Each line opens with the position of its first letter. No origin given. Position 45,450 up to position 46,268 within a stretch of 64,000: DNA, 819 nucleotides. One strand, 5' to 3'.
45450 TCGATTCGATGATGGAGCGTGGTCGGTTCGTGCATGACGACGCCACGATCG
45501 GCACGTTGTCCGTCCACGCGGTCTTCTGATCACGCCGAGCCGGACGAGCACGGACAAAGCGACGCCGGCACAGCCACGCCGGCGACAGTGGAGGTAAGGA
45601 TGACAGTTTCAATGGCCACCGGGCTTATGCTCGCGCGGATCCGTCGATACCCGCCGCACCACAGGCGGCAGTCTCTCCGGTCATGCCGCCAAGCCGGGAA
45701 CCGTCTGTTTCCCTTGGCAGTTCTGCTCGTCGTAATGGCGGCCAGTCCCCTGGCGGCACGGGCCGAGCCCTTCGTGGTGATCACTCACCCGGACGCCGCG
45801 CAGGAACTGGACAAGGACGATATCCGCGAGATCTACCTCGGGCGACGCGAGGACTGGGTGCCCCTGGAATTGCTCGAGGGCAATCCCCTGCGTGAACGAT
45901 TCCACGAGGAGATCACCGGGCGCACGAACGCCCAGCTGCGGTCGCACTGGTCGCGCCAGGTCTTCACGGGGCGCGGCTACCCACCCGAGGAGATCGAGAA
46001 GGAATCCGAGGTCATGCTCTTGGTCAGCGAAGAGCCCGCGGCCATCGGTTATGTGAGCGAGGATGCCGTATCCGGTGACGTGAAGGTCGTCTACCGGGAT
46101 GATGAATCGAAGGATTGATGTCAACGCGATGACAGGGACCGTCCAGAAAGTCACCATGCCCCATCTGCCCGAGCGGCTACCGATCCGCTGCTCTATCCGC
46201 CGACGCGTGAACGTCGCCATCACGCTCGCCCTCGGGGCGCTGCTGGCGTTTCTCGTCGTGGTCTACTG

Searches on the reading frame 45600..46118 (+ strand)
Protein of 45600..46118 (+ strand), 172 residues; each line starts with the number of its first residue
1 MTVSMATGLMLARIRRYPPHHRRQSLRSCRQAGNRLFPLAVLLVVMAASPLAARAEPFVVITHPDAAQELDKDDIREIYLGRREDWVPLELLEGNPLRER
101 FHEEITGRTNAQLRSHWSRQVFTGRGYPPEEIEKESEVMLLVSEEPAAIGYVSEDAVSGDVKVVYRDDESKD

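Call 14: find_homologous_proteins(query=window:45600-46118:+, max_evalue=0.001)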
Query window:45600-46118:+ (172 aa): 4 proteins with E <= 0.001 among 283 candidates.
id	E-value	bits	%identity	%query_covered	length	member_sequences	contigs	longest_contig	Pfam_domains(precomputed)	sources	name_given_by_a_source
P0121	7.4e-77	275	100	74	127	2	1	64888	-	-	-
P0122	1.5e-68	248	70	100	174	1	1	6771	-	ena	-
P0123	5.8e-45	171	59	86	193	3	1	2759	-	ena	-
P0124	4.7e-44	168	61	77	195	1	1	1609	-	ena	-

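Call 23: predict_structure(alignment_id=A2)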
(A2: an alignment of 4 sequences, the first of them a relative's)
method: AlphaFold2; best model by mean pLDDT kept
length: 127 residues; sequences in the alignment: 4
mean_pLDDT: 37.0   pTM: 0.29
mean pLDDT of the five models: 37.0, 33.6, 33.0, 32.1, 31.2
residues with pLDDT >= 90: 0; 70-90: 0; 50-70: 11; < 50: 116
segments of 3 or more residues with pLDDT < 50: 1-24, 38-127
pLDDT, mean of each block of 10 residues (from residue 1): 27 35 47 50 44 47 45 33 33 28 29 33 28
secondary structure, 60 per line:
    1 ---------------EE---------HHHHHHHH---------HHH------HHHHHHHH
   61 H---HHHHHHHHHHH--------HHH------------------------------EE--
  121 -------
elements in order: H27-34 H53-61 H65-75

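Call 30: search_solved_structures(query=A2, max_evalue=10)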
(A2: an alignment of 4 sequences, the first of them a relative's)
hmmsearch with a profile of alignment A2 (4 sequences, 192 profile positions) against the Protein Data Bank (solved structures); distinct sequences matched with E-value up to 10: 4.
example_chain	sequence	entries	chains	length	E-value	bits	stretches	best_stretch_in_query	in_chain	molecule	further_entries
3vr0_A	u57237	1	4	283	0.35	13.6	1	107-177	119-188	Putative uncharacterized protein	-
1twy_A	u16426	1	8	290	1.2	11.9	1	138-177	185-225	ABC transporter, periplasmic substrate-binding protein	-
4q8r_A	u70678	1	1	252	1.6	11.5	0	142-172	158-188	Phosphate ABC transporter, phosphate-binding protein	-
4gd5_A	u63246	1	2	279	2.1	11.1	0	142-172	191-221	Phosphate ABC transporter, phosphate-binding protein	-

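Call 31: search_protein_representatives(alignment_id=A2)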
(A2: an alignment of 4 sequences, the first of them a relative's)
Query: 4 sequences, 192 profile positions. Proteins with E-value up to 0.001 (for the whole library): 4950; up to 1e-10: 1673; up to 1e-30: 3. The best 150 are listed.
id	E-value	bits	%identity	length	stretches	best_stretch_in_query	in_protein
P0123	1.7e-104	363.8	-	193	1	1-192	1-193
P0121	5.6e-75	267.4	-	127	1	52-177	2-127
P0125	1.1e-31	126.2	-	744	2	47-161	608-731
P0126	4.3e-27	111.3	-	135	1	46-170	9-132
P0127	3.4e-26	108.3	-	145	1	44-172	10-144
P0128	7.1e-26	107.3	-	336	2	40-161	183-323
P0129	1.1e-24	103.4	-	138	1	50-171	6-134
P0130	2.2e-24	102.4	-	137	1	43-171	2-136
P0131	4.4e-24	101.4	-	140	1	45-169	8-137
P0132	6.7e-24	100.8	-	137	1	45-168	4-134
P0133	2.6e-23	98.9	-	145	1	43-170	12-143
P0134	6.8e-23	97.6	-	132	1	42-169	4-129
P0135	1.3e-22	96.6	-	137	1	43-170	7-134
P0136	2.7e-22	95.6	-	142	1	50-169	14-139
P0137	4.2e-22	95.0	-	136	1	51-170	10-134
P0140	7.1e-22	94.2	-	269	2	47-170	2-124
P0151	1.4e-21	93.3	-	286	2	36-181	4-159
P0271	4.4e-18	81.9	-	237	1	24-164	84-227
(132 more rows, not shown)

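Call 33: search_protein_families(library=pfam, alignment_id=A3, max_evalue=0.1)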
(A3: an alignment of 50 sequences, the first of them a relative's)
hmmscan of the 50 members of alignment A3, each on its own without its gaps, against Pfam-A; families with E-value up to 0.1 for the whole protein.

A. member 1, P0121 (127 aa): 0 families

B. families by the number of members that match (of 50 scanned): 7 families
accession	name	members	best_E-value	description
PF12849.12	PBP_like_2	13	1.3e-06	PBP superfamily domain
PF22363.1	MrkH_YcgR_like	1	0.0035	MrkH-like, YcgR-like domain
PF02524.19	KID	1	0.024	KID repeat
PF06191.17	DUF995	1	0.045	Protein of unknown function (DUF995)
PF12827.12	Peroxin-22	1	0.048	Peroxisomal biogenesis protein family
PF19541.4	DUF6065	1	0.071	Family of unknown function (DUF6065)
PF13605.11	DUF4141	1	0.099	Domain of unknown function (DUF4141)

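Call 39: predict_structure(alignment_id=A3)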
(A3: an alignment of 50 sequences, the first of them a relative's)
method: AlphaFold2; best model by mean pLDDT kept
length: 127 residues; sequences in the alignment: 50
mean_pLDDT: 94.2   pTM: 0.86
mean pLDDT of the five models: 94.2, 94.2, 94.1, 94.1, 93.6
residues with pLDDT >= 90: 112; 70-90: 11; 50-70: 3; < 50: 1
segments of 3 or more residues with pLDDT < 50: none
pLDDT, mean of each block of 10 residues (from residue 1): 78 97 97 98 97 96 97 98 98 98 98 98 69
secondary structure, 60 per line:
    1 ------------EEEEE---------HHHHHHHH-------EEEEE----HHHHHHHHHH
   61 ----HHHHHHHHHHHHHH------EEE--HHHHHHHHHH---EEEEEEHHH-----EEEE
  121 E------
elements in order: E13-17 H27-34 E42-46 H51-60 H65-78 E85-87 H90-99 E103-108 E117-121

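Call 42: fold_search(model_id=the predicted structure, library=pdb)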
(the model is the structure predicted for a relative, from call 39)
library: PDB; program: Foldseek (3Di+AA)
matches with E <= 10: 758; with E <= 0.001: 13
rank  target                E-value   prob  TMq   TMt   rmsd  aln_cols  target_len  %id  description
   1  4exl_C                1.5e-06  1.00  0.65  0.33   2.4       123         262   17  Crystal structure of phosphate ABC transporter, periplasmic phosphate-binding protein PstS 1 (PBP1) from Streptococcus (released 2012-05-30)
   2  4exl_B                3.4e-06  1.00  0.66  0.33   2.4       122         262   16  Crystal structure of phosphate ABC transporter, periplasmic phosphate-binding protein PstS 1 (PBP1) from Streptococcus (released 2012-05-30)
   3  4exl_D                4.7e-06  1.00  0.65  0.33   2.4       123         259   17  Crystal structure of phosphate ABC transporter, periplasmic phosphate-binding protein PstS 1 (PBP1) from Streptococcus (released 2012-05-30)
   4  1twy_B                6.1e-06  1.00  0.65  0.35   2.6       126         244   15  Crystal structure of an ABC-type phosphate transport receptor from Vibrio cholerae (released 2004-12-21)
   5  1twy_F                8.5e-06  1.00  0.65  0.34   4.8       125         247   16  Crystal structure of an ABC-type phosphate transport receptor from Vibrio cholerae (released 2004-12-21)
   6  4gd5_A                1.0e-05  1.00  0.67  0.36   2.5       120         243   22  X-ray Crystal Structure of a Putative Phosphate ABC Transporter Substrate-Binding Protein with Bound Phosphate from Cl (released 2012-08-15)
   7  4q8r                  1.9e-05  1.00  0.67  0.37   2.5       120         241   22  Crystal structure of a Phosphate Binding Protein (PBP-1) from Clostridium perfringens (released 2014-11-05)
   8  4ecf                  1.9e-05  1.00  0.68  0.35   2.4       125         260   15  Crystal structure of an ABC-type phosphate transport system, periplasmic component (LVIS_0633) from Lactobacillus brevis (released 2012-04-11)
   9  4exl_A                1.9e-05  1.00  0.66  0.33   2.4       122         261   16  Crystal structure of phosphate ABC transporter, periplasmic phosphate-binding protein PstS 1 (PBP1) from Streptococcus (released 2012-05-30)
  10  1twy_E                2.6e-05  1.00  0.65  0.34   5.1       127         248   15  Crystal structure of an ABC-type phosphate transport receptor from Vibrio cholerae (released 2004-12-21)
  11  4lat                  3.9e-05  1.00  0.66  0.33   2.3       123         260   17  Crystal structure of phosphate ABC transporter, periplasmic phosphate-binding protein PstS 1 (PBP1) from Streptococcus p (released 2013-07-10)
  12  1twy_A                1.1e-04  1.00  0.65  0.34   5.1       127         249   15  Crystal structure of an ABC-type phosphate transport receptor from Vibrio cholerae (released 2004-12-21)
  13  4n13                  7.9e-04  1.00  0.64  0.34   3.1       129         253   10  Crystal Structure of PstS (BB_0215) from Borrelia burgdorferi (released 2014-01-22)
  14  4q0c_A                2.4e-03  1.00  0.47  0.14   5.5       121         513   12  3.1 A resolution crystal structure of the B. pertussis BvgS periplasmic domain (released 2015-02-11)
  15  4jwo                  2.8e-03  1.00  0.58  0.28   4.7       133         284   13  The crystal structure of a possible phosphate binding protein from Planctomyces limnophilus DSM 3776 (released 2013-04-24)
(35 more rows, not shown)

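Call 44: find_homologous_proteins(query=A3, max_evalue=0.00001)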
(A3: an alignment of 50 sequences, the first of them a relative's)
Query A3 (50 sequences) (127 aa, profile of the alignment): 4024 proteins with E <= 0.00001 among 8000 candidates; the best 120 are listed.
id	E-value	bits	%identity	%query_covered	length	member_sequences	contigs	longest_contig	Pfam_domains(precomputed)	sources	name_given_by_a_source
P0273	1.1e-48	182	35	85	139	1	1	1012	-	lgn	-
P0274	1.5e-48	182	41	95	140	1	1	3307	-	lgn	-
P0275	2.3e-48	181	37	72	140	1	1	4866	PF12849.13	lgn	-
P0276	2.6e-48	181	41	83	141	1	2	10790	PF12849.13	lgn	-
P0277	3.7e-48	180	37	85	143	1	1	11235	PF12849.13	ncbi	-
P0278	3.7e-48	180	38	84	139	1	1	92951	-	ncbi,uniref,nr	ncbi:phosphate ABC transporter substrate-binding protein [Catenovulum sp. 2E275]|uniref:phosphate AB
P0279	5.7e-48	180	37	94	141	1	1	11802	-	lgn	-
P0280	6.9e-48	179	35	78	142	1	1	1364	-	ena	-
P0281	9.2e-48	179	39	89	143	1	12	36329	-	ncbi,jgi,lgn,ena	-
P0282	9.3e-48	179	41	83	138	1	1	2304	-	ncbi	-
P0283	1.1e-47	179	39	84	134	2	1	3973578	-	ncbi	-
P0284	1.1e-47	179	34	78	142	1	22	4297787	-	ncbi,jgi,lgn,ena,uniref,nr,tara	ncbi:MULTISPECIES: type 2 periplasmic-binding domain-containing protein [Thalassolituus]|jgi:ABC-typ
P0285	1.1e-47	179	36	83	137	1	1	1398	-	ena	-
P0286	1.1e-47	179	39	90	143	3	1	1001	-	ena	-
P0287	1.2e-47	179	34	78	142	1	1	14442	-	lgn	-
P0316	8.3e-47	176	37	83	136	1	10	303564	-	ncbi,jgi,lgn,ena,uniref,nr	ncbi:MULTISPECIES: phosphate ABC transporter substrate-binding protein [Pseudomonadati]|jgi:ABC-type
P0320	9.7e-47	176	38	94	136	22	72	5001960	-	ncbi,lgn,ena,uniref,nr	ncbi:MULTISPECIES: phosphate ABC transporter substrate-binding protein [Shewanella]|uniref:Phosphate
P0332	1.4e-46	175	40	82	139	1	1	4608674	-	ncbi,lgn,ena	-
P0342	2.1e-46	175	37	84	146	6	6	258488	-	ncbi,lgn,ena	-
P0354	2.7e-46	174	38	94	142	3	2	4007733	-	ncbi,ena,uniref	ncbi:phosphate ABC transporter substrate-binding protein [Bacterioplanoides sp.]|uniref:phosphate AB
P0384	5.5e-46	173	38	82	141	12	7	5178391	PF12849.13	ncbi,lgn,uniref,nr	ncbi:substrate-binding domain-containing protein [Saccharophagus degradans]|uniref:substrate-binding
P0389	6.5e-46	173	39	83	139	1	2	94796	-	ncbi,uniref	ncbi:phosphate ABC transporter substrate-binding protein [Pseudoalteromonas fenneropenaei]|uniref:Ph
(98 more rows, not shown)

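Call 45: find_encoding_contigs(protein=P0320, flank=6000, max_places=2)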
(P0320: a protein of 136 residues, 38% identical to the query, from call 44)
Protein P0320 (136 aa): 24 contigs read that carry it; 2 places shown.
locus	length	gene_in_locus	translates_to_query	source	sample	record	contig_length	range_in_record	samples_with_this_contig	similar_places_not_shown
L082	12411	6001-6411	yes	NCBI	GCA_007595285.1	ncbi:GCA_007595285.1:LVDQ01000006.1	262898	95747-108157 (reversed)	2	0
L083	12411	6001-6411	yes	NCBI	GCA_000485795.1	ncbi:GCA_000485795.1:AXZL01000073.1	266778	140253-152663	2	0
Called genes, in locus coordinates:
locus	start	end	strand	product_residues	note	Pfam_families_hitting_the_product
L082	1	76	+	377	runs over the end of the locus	-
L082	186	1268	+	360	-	-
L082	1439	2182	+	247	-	-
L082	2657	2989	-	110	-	PF00403:HMA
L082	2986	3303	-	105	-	PF02411:MerT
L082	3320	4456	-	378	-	PF01841:Transglut_core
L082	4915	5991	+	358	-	-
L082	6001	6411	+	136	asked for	-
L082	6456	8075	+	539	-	PF00672:HAMP, PF00015:MCPsignal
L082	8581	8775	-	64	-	-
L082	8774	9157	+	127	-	PF01042:Ribonuc_L-PSP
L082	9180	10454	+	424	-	PF03313:SDH_alpha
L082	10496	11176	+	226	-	PF08348:PAS_6, PF13309:HTH_22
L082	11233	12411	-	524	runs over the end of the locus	PF13540:RCC1_2 (faint), PF25390:WD40_RLD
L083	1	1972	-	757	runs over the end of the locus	-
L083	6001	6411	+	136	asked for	-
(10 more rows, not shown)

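Call 46: find_encoding_contigs(protein=P0384, flank=6000, max_places=2)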
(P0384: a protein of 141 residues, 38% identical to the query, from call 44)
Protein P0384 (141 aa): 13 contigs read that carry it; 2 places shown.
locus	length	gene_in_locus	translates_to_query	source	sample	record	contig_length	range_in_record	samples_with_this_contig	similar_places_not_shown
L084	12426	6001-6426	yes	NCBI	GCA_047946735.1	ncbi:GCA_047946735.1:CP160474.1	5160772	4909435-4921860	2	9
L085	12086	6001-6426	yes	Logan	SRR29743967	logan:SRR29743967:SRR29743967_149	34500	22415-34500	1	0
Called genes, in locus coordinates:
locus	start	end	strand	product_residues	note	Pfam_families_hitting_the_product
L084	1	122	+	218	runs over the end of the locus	PF12710:HAD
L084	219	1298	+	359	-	PF09375:Peptidase_M75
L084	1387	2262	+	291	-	PF08668:HDOD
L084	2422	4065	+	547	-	PF00672:HAMP (weak), PF00015:MCPsignal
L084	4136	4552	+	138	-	-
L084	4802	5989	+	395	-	PF13609:Porin_4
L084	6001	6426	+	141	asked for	PF12849:PBP_like_2 (weak)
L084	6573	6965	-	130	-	PF01597:GCV_H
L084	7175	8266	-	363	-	PF01571:GCV_T, PF08669:GCV_T_C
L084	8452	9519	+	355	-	PF00730:HhH-GPD, PF00633:HHH, PF14815:NUDIX_4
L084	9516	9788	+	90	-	PF04362:Iron_traffic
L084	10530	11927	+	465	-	PF05488:PAAR_motif, PF13930:Endonuclea_NS_2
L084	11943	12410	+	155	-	-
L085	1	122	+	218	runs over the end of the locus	PF12710:HAD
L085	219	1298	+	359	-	PF09375:Peptidase_M75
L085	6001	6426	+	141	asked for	PF12849:PBP_like_2 (weak)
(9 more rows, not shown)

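Call 47: find_encoding_contigs(protein=P0284, flank=6000, max_places=2)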
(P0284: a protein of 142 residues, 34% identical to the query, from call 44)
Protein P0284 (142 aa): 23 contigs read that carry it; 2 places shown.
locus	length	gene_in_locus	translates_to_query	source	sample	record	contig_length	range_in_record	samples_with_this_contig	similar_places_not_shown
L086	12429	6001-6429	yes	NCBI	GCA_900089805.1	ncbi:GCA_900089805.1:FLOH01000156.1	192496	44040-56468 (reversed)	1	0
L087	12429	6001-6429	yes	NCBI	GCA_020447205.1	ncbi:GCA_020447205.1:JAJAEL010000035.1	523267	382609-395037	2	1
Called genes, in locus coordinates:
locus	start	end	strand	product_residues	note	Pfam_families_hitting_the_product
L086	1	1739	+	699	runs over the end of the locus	PF00072:Response_reg (weak), PF13426:PAS_9 (faint), PF00989:PAS (weak), PF00990:GGDEF, PF00563:EAL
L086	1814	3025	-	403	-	PF01842:ACT (faint), PF13740:ACT_6, PF21086:ACT_PSP_2, PF00702:Hydrolase, PF06888:Put_Phosphatase (faint), PF12710:HAD, PF08282:Hydrolase_3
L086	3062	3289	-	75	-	-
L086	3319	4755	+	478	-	PF00211:Guanylate_cyc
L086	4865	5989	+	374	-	PF13609:Porin_4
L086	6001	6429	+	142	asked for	-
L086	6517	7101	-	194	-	PF03942:DTW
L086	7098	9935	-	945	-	PF00005:ABC_tran (faint), PF02463:SMC_N (faint), PF13191:AAA_16 (faint), PF13476:AAA_23 (faint), PF13555:AAA_29 (faint), PF20703:nSTAND1 (faint), PF17760:UvrA_inter, PF17755:UvrA_DNA-bind, +1 more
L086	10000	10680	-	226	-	PF21155:VpsT-like_REC (weak), PF00196:GerE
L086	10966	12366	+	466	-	PF00083:Sugar_tr (weak), PF07690:MFS_1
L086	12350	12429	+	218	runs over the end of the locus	PF00436:SSB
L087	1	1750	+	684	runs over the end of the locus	PF00072:Response_reg (weak), PF13426:PAS_9 (faint), PF00989:PAS (weak), PF00990:GGDEF, PF00563:EAL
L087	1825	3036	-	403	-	PF01842:ACT (faint), PF13740:ACT_6, PF21086:ACT_PSP_2, PF00702:Hydrolase, PF06888:Put_Phosphatase (faint), PF12710:HAD, PF08282:Hydrolase_3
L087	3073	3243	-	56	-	-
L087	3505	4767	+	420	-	PF00211:Guanylate_cyc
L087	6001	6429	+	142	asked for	-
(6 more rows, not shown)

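Call 48: find_encoding_contigs(protein=P0316, flank=5000, max_places=1)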
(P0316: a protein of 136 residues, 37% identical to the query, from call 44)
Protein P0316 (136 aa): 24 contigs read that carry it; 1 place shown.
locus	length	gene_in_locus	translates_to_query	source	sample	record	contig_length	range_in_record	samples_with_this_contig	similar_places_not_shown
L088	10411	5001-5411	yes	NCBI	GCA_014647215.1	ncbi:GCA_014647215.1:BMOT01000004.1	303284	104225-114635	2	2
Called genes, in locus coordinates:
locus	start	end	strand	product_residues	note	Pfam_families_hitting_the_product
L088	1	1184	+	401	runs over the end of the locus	PF00909:Ammonium_transp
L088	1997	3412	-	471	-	-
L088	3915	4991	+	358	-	PF13609:Porin_4 (faint)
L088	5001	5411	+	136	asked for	-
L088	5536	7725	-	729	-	PF02566:OsmC, PF02624:YcaO, PF18381:YcaO_C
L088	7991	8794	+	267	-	-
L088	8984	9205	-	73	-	-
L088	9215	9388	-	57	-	-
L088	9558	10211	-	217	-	PF01613:Flavin_Reduct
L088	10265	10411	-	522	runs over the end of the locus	PF04244:DPRP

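Call 49: find_encoding_contigs(protein=P0354, flank=5000, max_places=1)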
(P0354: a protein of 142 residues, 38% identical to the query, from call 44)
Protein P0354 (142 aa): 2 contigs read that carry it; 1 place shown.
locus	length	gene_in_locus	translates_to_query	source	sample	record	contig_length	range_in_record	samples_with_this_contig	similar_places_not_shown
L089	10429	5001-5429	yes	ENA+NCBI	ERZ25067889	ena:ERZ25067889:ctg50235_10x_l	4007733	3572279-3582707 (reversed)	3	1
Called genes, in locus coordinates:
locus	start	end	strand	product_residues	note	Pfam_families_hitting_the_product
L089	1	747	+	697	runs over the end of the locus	PF00989:PAS (weak), PF00990:GGDEF, PF00563:EAL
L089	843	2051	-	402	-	PF01842:ACT (faint), PF13740:ACT_6, PF21086:ACT_PSP_2, PF00702:Hydrolase, PF12710:HAD, PF08282:Hydrolase_3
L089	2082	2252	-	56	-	-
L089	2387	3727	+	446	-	PF00211:Guanylate_cyc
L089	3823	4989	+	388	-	-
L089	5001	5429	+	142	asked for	-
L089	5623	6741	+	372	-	-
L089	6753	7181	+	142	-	-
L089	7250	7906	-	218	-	PF00881:Nitroreductase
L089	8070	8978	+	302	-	PF00126:HTH_1, PF03466:LysR_substrate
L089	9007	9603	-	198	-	PF03942:DTW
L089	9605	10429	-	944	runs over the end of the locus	PF00005:ABC_tran (faint), PF02463:SMC_N (faint), PF13191:AAA_16 (faint), PF13476:AAA_23 (faint), PF13555:AAA_29 (faint), PF20703:nSTAND1 (faint), PF17760:UvrA_inter, PF17755:UvrA_DNA-bind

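Call 50: find_encoding_contigs(protein=P0332, flank=5000, max_places=1)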
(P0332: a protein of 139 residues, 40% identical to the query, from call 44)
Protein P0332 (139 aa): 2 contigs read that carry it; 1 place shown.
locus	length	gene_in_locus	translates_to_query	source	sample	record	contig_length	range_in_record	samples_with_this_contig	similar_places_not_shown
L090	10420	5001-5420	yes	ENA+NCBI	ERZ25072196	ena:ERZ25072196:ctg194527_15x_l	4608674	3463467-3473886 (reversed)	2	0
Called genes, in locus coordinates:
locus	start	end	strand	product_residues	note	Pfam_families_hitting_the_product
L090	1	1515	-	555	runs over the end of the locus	PF00664:ABC_membrane, PF02463:SMC_N (weak), PF00005:ABC_tran, PF13191:AAA_16 (weak), PF13304:AAA_21 (weak)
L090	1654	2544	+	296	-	PF00440:TetR_N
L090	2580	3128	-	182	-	PF07963:N_methyl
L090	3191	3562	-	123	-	PF04237:YjbR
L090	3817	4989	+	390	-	PF13609:Porin_4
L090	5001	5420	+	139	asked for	-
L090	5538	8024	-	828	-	-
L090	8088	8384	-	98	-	-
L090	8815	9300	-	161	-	PF09523:DUF2390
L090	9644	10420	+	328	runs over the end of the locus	PF17773:UPF0176_N, PF00581:Rhodanese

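Call 51: find_encoding_contigs(protein=P0342, flank=5000, max_places=1)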
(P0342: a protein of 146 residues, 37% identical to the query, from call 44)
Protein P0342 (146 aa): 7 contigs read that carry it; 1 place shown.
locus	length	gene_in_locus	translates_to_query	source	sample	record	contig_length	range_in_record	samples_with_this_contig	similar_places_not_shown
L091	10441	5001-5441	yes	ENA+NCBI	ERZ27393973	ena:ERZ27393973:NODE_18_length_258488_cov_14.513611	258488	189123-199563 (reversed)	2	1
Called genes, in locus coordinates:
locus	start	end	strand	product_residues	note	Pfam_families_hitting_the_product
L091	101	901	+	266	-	PF19762:DUF6249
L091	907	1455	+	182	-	PF04542:Sigma70_r2, PF08281:Sigma70_r4_2, PF04545:Sigma70_r4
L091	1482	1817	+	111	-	-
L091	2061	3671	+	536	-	PF00672:HAMP, PF00015:MCPsignal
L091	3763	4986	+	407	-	-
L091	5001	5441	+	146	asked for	-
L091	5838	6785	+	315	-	-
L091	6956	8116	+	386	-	PF13609:Porin_4 (weak)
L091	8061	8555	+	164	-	-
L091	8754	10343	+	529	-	PF00005:ABC_tran, PF02463:SMC_N (faint), PF13476:AAA_23 (faint), PF13555:AAA_29 (faint), PF13304:AAA_21 (faint), PF13521:AAA_28 (faint), PF12848:ABC_tran_Xtn, PF00005:ABC_tran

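Call 63: find_encoding_contigs(protein=P0122, flank=10000, max_places=2)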
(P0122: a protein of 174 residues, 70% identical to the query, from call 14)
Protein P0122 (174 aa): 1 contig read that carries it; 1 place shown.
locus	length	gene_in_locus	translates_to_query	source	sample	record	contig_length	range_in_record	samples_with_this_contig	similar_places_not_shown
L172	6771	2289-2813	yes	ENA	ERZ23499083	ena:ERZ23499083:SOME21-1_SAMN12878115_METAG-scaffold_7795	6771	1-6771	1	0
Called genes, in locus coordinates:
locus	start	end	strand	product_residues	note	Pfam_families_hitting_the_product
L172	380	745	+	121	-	PF00072:Response_reg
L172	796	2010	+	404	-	PF13609:Porin_4 (weak)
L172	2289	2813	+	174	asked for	-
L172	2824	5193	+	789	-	PF00672:HAMP (weak), PF00512:HisKA, PF02518:HATPase_c, PF00072:Response_reg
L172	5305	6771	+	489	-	?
